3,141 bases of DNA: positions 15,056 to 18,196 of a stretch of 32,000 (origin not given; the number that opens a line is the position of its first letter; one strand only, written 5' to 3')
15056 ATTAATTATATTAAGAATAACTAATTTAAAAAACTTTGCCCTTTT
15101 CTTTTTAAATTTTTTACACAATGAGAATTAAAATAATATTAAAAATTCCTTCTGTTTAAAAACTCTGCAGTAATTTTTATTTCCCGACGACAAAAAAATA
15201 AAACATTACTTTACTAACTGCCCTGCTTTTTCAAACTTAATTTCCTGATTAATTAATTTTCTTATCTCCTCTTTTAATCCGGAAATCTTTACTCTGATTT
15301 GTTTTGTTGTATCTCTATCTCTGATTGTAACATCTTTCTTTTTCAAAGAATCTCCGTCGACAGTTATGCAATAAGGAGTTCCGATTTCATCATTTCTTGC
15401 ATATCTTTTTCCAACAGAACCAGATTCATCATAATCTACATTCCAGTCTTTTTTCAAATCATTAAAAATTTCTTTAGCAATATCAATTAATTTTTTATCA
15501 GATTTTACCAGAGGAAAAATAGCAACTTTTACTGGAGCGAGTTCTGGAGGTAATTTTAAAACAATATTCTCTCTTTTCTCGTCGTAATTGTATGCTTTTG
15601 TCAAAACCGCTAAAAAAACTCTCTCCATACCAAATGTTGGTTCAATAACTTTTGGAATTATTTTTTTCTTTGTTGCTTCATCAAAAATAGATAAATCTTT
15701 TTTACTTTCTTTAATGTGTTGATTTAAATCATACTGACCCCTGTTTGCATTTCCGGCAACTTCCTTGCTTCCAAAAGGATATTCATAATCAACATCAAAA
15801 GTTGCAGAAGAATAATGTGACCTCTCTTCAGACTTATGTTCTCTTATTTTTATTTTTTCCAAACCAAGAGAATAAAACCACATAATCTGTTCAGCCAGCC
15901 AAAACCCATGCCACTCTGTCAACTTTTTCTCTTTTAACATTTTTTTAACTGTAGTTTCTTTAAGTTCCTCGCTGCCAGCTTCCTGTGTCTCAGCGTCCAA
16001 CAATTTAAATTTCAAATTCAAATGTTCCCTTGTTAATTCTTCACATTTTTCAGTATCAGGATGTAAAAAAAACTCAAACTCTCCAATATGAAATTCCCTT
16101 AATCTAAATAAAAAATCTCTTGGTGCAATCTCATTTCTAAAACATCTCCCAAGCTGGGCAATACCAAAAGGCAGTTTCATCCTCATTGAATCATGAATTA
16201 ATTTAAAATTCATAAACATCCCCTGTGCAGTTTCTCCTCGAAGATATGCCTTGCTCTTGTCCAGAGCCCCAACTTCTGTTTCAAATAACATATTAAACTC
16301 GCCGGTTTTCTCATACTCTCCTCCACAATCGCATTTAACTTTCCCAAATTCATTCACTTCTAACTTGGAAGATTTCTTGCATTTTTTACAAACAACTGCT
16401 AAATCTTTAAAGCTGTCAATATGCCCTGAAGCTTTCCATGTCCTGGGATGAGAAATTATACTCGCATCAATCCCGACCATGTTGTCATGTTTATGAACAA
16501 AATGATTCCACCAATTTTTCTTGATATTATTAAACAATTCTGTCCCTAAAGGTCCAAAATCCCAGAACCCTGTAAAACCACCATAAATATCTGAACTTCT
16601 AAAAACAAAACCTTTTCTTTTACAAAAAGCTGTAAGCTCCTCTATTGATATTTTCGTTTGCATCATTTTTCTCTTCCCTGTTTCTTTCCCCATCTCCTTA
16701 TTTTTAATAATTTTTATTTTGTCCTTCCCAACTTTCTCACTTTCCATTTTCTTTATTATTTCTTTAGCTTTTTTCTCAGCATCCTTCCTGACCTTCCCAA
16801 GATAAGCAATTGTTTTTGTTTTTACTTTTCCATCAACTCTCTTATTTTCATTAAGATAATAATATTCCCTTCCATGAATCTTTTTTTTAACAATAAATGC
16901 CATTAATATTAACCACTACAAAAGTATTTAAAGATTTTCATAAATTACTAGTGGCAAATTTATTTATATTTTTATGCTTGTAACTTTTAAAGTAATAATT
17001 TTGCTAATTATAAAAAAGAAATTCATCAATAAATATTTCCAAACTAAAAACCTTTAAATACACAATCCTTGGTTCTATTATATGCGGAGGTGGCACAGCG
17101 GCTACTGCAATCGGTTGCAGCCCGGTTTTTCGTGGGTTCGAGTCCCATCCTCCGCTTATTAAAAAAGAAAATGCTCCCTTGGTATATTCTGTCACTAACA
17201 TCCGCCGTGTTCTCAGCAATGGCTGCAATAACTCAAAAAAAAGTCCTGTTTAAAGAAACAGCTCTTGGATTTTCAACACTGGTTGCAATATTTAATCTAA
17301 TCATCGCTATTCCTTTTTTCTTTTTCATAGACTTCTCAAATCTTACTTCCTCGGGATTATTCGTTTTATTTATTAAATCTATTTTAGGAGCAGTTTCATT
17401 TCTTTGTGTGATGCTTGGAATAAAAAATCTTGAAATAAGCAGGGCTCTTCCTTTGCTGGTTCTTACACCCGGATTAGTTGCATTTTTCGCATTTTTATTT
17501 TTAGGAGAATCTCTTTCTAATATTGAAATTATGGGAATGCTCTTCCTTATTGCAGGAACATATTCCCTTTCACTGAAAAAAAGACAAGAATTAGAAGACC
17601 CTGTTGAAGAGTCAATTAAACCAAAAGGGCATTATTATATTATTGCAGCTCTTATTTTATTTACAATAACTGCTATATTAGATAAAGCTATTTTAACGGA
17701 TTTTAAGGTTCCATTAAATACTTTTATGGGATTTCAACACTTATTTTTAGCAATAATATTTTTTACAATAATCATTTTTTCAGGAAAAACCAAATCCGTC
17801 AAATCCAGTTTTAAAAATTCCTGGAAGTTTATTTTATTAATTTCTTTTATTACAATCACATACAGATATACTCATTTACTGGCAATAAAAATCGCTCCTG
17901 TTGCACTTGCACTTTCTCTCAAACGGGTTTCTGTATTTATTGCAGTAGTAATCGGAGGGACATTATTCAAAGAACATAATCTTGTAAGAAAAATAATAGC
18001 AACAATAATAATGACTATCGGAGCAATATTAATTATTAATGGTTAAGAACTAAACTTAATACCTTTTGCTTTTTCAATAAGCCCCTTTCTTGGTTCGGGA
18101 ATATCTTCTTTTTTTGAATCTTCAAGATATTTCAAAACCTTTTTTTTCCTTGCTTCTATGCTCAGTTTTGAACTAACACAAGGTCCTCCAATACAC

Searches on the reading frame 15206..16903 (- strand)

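Call 50: search_protein_families(library=pfam, proteins=[window:15206-16903:-], max_evalue=1e-8)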
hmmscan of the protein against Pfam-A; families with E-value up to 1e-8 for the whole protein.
window:15206-16903:- (565 aa): 1 family
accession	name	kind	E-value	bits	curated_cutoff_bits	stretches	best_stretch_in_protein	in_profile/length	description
PF03129.25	HGTP_anticodon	-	1.3e-20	73.8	21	1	459-549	1-93/94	Anticodon binding domain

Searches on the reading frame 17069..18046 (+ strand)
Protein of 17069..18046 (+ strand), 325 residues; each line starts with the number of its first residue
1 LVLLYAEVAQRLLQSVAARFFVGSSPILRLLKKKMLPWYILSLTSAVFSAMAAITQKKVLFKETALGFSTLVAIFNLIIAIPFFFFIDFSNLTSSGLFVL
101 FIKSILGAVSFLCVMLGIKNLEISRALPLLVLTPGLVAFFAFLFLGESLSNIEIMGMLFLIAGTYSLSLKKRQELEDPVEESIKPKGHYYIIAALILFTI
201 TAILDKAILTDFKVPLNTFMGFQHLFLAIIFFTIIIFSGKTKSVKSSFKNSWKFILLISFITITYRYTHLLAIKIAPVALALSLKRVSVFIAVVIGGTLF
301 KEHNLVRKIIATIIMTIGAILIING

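Call 50: search_protein_families(library=pfam, proteins=[window:17069-18046:+], max_evalue=1e-8)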
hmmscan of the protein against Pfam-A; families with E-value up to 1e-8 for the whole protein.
window:17069-18046:+ (325 aa): 1 family
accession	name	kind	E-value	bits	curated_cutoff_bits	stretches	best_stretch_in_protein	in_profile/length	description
PF00892.27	EamA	-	1.5e-21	77.5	28.2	1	37-168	2-134/135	EamA-like transporter family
